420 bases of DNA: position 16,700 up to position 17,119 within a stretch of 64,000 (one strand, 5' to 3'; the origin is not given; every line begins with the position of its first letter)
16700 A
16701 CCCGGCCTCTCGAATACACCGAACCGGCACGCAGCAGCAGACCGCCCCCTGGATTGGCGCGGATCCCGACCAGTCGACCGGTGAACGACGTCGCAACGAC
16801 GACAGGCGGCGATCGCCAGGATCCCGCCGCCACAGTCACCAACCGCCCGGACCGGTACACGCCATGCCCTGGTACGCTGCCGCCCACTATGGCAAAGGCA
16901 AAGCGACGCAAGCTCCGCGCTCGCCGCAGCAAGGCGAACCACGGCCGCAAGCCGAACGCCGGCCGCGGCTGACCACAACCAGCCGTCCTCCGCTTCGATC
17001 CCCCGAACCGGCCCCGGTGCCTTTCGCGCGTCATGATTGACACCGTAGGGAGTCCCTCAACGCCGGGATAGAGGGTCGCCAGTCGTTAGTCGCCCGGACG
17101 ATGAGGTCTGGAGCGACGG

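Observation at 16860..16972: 27-aa bL37-like basic micro-protein ORF lying exactly antisense to the upstream extension of a DUF192 gene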

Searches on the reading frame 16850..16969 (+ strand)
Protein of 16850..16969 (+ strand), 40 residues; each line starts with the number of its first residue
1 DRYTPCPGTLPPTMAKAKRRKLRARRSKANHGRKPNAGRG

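Call 13: find_homologous_proteins(query=window:16850-16969:+, max_evalue=10)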
Query window:16850-16969:+ (40 aa): 32 proteins with E <= 10 among 32 candidates.
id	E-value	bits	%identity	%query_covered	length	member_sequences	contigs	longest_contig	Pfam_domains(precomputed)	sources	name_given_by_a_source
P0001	7.0e-13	65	90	100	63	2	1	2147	-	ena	-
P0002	1.8e-12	63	90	100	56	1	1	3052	-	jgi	-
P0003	1.7e-11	60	88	100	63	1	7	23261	-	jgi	jgi:hypothetical protein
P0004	1.4e-10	58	87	98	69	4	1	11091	-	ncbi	ncbi:MAG: hypothetical protein WBP49_07345 [Acidimicrobiia bacterium]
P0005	7.4e-9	52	79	95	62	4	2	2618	-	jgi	jgi:hypothetical protein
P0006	7.5e-9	52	82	98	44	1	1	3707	-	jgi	jgi:hypothetical protein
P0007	4.3e-8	50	81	93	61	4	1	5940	-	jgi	jgi:hypothetical protein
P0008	5.2e-8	50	100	70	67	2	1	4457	-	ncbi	-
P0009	7.7e-8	49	70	100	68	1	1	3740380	-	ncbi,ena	-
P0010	9.0e-8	49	85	83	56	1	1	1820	-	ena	-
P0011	9.2e-8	49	100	70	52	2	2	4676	-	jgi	jgi:hypothetical protein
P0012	1.1e-7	49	75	100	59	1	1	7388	-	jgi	-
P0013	1.6e-7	48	88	80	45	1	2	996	-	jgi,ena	-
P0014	1.8e-7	48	91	80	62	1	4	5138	-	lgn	-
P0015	2.4e-7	48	82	85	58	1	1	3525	-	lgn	-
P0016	3.3e-7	47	91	83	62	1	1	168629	-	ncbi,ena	-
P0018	7.3e-7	46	83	75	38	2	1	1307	PF26427.1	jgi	jgi:hypothetical protein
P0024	2.6e-5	41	100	28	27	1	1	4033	-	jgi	jgi:hypothetical protein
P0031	3.5e-4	38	92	30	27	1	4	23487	PF26427.1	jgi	-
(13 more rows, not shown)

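Call 16: find_encoding_contigs(protein=P0009, flank=4000, max_places=3)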
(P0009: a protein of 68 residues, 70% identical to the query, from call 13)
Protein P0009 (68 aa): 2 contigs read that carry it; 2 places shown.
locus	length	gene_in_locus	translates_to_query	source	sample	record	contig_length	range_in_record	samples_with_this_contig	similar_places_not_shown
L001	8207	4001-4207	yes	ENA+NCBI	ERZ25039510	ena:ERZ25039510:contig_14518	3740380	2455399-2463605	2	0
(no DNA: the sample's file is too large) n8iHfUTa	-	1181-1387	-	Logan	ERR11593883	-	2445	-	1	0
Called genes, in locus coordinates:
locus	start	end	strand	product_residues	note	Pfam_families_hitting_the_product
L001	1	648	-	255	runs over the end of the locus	PF01026:TatD_DNase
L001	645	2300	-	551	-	PF00133:tRNA-synt_1, PF09334:tRNA-synt_1g, PF19303:Anticodon_3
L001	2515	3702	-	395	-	PF00590:TP_methylase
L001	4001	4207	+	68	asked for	-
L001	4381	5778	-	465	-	-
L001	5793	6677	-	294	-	PF00296:Bac_luciferase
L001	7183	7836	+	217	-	PF05368:NmrA (faint), PF13460:NAD_binding_10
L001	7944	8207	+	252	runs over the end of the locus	PF13302:Acetyltransf_3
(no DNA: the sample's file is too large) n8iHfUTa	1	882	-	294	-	?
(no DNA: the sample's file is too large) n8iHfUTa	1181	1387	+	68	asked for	-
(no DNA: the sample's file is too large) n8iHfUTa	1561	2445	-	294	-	?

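Call 17: find_encoding_contigs(protein=P0016, flank=4000, max_places=3)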
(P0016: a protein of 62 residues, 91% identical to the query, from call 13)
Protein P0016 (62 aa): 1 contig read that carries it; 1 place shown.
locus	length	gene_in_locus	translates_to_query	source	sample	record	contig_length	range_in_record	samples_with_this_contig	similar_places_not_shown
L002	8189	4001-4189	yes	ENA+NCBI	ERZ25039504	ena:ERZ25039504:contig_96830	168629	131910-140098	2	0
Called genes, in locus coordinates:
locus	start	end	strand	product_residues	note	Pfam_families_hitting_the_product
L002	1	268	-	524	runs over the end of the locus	PF00133:tRNA-synt_1 (weak), PF09334:tRNA-synt_1g, PF19303:Anticodon_3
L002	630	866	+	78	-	PF04014:MazE_antitoxin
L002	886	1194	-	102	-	-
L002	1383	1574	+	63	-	-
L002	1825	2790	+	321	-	-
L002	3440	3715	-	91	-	PF10041:DUF2277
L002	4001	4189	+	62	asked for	-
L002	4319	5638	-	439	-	PF26686:DUF8575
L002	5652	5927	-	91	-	PF00027:cNMP_binding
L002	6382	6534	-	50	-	-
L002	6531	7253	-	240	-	PF04203:Sortase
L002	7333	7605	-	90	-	-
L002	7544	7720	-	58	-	-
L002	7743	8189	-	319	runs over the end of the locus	PF05988:DUF899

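Call 18: find_encoding_contigs(protein=P0004, flank=4000, max_places=3)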
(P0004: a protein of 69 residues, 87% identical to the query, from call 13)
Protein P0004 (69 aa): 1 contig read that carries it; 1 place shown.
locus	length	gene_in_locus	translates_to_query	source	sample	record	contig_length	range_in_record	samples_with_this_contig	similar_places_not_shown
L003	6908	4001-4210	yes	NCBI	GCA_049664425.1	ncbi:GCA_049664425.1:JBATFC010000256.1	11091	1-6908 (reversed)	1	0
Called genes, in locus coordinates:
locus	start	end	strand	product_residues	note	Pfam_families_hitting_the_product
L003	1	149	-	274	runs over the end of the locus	PF00398:RrnaAD, PF13649:Methyltransf_25 (faint)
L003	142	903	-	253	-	PF01026:TatD_DNase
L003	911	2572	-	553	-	PF00133:tRNA-synt_1, PF09334:tRNA-synt_1g, PF19303:Anticodon_3 (weak)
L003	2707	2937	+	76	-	PF04014:MazE_antitoxin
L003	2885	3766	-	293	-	PF00590:TP_methylase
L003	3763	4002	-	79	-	-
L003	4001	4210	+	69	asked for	-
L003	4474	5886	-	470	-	PF26686:DUF8575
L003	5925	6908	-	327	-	PF00483:NTP_transferase, PF25247:LbH_GLGC (faint), PF24894:Hexapep_GlmU, PF25084:LbH_EIF2B (weak), PF25087:GMPPB_C (faint)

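Call 19: search_protein_families(library=pfam, proteins=[P0018, P0031, P0024, L003:3763-4002:-], max_evalue=10)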
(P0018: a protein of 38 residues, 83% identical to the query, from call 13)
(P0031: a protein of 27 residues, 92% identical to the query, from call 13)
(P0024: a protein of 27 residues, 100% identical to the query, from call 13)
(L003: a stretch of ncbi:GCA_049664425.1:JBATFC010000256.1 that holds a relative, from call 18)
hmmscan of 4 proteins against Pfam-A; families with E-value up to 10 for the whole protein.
P0018 (38 aa): 0 families

P0031 (27 aa): 0 families

P0024 (27 aa): 0 families

L003:3763-4002:- (79 aa): 0 families

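Call 61: search_protein_families(library=ncbifam, proteins=[P0004], max_evalue=1)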
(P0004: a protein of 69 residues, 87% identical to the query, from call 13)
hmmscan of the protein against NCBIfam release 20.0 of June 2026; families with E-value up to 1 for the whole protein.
P0004 (69 aa): 1 family
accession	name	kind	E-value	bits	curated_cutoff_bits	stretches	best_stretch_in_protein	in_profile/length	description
NF047428.1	ribo_Myco_bL37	equivalog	0.005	17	30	1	48-66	4-24/24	50S ribosomal protein bL37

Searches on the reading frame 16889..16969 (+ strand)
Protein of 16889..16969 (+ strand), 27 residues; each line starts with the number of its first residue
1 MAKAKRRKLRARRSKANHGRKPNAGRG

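Call 3: search_protein_families(library=ncbifam, proteins=[window:16889-16969:+], max_evalue=1)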
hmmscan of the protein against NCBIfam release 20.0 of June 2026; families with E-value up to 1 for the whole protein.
seq(27 aa): 1 family
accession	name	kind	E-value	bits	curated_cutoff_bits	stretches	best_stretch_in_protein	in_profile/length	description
NF047428.1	ribo_Myco_bL37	equivalog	0.001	19.2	30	1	5-24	3-24/24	50S ribosomal protein bL37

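Call 4: search_protein_families(library=pfam, proteins=[window:16889-16969:+], max_evalue=1)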
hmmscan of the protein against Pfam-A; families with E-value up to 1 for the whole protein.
seq(27 aa): 0 families

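Call 5: search_solved_structures(query=window:16889-16969:+, max_evalue=10, show_alignments=5)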
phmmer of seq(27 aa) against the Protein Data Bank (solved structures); distinct sequences matched with E-value up to 10: 5.
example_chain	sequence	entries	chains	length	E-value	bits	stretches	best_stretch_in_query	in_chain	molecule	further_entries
5o60_3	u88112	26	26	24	0.0066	19.4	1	1-24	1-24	50S ribosomal protein bL37 | Uncharacterized protein bL37 | Uncharacterized protein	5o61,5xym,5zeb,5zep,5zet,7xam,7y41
7kgb_v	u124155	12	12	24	0.0096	19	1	1-24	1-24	50S ribosomal protein L37 | 50S ribosomal protein bL37 | 30S ribosomal protein THX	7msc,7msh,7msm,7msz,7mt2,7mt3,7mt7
8crx_V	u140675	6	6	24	0.022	17.9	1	4-24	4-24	50S ribosomal protein bL37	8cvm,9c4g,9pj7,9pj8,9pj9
6dzi_3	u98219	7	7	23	0.033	17.4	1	3-24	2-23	Uncharacterized protein | ribosomal protein bL37 | 50S ribosomal protein eL31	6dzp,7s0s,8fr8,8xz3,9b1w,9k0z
7sfr_v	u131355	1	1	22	0.11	15.9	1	3-23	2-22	peptide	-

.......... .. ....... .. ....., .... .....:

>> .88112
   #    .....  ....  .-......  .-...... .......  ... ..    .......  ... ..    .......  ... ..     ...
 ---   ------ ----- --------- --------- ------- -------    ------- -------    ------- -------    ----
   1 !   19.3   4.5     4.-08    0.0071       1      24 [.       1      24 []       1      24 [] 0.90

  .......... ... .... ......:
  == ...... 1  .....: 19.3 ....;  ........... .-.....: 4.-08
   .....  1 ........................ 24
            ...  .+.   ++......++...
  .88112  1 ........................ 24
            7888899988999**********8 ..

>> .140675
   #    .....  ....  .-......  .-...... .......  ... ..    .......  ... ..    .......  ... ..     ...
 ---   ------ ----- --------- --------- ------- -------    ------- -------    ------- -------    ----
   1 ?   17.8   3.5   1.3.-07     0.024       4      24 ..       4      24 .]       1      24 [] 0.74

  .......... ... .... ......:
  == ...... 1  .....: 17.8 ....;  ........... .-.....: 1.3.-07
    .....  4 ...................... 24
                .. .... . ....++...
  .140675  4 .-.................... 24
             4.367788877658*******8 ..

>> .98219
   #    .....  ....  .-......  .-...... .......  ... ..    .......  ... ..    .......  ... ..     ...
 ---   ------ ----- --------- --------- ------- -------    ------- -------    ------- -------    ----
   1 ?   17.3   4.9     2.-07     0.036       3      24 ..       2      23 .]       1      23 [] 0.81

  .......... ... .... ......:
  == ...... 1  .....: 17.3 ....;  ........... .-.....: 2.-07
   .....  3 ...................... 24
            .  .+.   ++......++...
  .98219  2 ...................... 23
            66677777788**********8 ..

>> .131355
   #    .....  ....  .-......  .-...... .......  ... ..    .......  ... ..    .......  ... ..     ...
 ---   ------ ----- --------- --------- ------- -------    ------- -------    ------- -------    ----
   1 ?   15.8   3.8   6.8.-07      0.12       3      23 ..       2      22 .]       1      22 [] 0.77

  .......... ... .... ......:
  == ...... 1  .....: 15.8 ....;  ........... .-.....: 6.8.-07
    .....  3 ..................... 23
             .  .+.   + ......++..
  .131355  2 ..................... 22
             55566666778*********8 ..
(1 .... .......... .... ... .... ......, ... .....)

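Call 19: search_protein_families(library=pfam, proteins=[window:16889-16969:+], max_evalue=10)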
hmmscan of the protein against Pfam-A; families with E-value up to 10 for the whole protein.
window:16889-16969:+ (27 aa): 0 families

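Call 24: search_solved_structures(query=A2, max_evalue=10, show_alignments=3)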
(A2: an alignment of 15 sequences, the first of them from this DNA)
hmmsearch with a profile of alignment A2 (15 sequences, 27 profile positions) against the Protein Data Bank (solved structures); distinct sequences matched with E-value up to 10: 5.
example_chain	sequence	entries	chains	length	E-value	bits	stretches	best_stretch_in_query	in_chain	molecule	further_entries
8crx_V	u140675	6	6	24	4.8e-06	29.6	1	7-24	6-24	50S ribosomal protein bL37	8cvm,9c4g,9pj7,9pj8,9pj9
7kgb_v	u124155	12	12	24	0.00016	24.8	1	1-23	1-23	50S ribosomal protein L37 | 50S ribosomal protein bL37 | 30S ribosomal protein THX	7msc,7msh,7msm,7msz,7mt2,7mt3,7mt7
5o60_3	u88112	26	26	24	0.00023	24.3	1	1-24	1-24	50S ribosomal protein bL37 | Uncharacterized protein bL37 | Uncharacterized protein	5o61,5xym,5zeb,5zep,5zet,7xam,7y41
6dzi_3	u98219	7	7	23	0.0037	20.4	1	2-24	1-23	Uncharacterized protein | ribosomal protein bL37 | 50S ribosomal protein eL31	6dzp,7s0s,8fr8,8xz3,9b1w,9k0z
7sfr_v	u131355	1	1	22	0.0066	19.6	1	2-23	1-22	peptide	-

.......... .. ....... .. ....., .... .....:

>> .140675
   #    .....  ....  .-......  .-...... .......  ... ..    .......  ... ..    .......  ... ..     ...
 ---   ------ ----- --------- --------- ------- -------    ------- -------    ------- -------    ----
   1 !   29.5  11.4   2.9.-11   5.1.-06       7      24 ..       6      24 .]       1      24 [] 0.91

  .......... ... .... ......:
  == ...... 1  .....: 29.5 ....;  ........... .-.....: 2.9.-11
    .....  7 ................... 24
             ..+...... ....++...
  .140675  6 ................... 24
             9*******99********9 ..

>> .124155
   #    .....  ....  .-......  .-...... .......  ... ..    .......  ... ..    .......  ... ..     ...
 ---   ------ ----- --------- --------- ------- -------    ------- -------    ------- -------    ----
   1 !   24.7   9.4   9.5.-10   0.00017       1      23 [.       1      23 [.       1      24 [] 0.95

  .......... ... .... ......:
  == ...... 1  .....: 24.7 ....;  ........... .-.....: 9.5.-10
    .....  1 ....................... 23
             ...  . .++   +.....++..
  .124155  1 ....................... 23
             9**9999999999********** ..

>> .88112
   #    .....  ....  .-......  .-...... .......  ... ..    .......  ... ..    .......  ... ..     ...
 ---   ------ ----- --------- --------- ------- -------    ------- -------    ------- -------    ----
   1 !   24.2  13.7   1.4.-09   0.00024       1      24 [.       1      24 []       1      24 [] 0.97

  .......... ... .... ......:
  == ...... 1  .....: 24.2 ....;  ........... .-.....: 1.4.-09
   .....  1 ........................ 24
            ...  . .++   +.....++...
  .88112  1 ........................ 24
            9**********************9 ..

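Call 25: find_related_loci(query=A2, collection=genome_contigs, flank=3000)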
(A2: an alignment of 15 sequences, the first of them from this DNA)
Query A2 (27 aa) in genome_contigs; peptide patterns used: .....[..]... (x = any residue, [..] = any of these).
599 stretches matched a pattern (row limit reached: there are more); 167 encode a relative of the query (tblastn E <= 1e-3); the best 80 are kept; 80 distinct loci.
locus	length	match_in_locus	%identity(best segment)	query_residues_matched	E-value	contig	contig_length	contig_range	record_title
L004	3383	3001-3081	100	1-27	7e-13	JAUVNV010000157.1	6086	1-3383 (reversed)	MAG: Acidimicrobiia bacterium isolate CSMAG_619 CSMAG_619_k141_1219773_length_6086_cov_10.1201, whole genome shotgun seq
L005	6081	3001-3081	100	1-27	9e-13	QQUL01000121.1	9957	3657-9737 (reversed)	MAG: Armatimonadetes bacterium isolate ATM 1454, whole genome shotgun sequence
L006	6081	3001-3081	100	1-27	1e-12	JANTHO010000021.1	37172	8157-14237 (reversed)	MAG: Acidimicrobiia bacterium isolate bin30015 c_000000000078, whole genome shotgun sequence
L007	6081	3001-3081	100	1-27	1e-12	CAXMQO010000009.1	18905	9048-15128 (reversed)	MAG: uncultured Saprospiraceae bacterium isolate 07C-BC-St07_bin.8.orig genome assembly, contig: k141_490502, whole geno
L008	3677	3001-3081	100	1-27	1e-12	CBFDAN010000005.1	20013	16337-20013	MAG TPA_asm: uncultured bacterium isolate SRR26215685_metabat2_9 genome assembly, contig: ERZ25073489.396, whole genome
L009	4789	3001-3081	100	1-27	1e-12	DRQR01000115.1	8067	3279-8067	MAG TPA_asm: Actinomycetota bacterium isolate HyVt-587 HyVt-587_k145_269197, whole genome shotgun sequence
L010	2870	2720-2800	100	1-27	1e-12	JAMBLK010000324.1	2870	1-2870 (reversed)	MAG: Actinomycetes bacterium isolate H2.bin.94 k83_2587359, whole genome shotgun sequence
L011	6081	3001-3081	100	1-27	1e-12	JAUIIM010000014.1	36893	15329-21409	MAG: Acidimicrobiia bacterium isolate Co_bin.261 NODE_7091_length_36893_cov_1.577789, whole genome shotgun sequence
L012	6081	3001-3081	96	1-27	2e-12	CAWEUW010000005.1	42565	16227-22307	MAG: uncultured Acidimicrobiia bacterium isolate MFD05567.bin.2.61 genome assembly, contig: contig_178335, whole genome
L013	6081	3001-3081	100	1-27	2e-12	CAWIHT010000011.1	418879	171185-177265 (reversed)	MAG: uncultured Actinomycetota bacterium isolate MFD03804.bin.1.164 genome assembly, contig: contig_24584, whole genome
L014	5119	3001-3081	100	1-27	2e-12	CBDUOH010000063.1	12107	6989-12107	MAG TPA_asm: uncultured Acidimicrobiia bacterium isolate SRR22808131_binner123_Refined_53 genome assembly, contig: ERZ25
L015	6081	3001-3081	100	1-27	2e-12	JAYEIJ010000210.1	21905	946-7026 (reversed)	MAG: Actinomycetota bacterium isolate MAG194 MAG194_210, whole genome shotgun sequence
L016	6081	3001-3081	100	1-27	2e-12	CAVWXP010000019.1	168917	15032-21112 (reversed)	MAG: uncultured Acidimicrobiia bacterium isolate MFD03804.bin.1.229 genome assembly, contig: contig_92483, whole genome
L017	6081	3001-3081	96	1-27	3e-12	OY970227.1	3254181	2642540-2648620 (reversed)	MAG: uncultured Acidimicrobiia bacterium isolate MFD06229.bin.1.171 genome assembly, chromosome: 1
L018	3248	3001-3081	100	1-27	3e-12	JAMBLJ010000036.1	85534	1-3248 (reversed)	MAG: Actinomycetes bacterium isolate H2.bin.90 k83_203492, whole genome shotgun sequence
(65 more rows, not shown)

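Call 53: list_cluster_members(proteins=[window:16889-16969:+, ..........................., P0033, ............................])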
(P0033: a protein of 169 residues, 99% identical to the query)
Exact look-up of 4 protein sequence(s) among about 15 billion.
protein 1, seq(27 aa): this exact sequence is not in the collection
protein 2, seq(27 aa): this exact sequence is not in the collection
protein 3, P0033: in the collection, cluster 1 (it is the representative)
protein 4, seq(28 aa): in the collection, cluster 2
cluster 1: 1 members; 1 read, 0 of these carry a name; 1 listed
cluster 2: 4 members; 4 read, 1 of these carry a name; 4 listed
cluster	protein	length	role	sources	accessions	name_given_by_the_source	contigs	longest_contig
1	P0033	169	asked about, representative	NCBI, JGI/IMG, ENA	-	-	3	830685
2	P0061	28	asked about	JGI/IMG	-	-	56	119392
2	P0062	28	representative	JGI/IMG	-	-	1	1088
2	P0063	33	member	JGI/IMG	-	hypothetical protein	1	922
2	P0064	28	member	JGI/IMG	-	-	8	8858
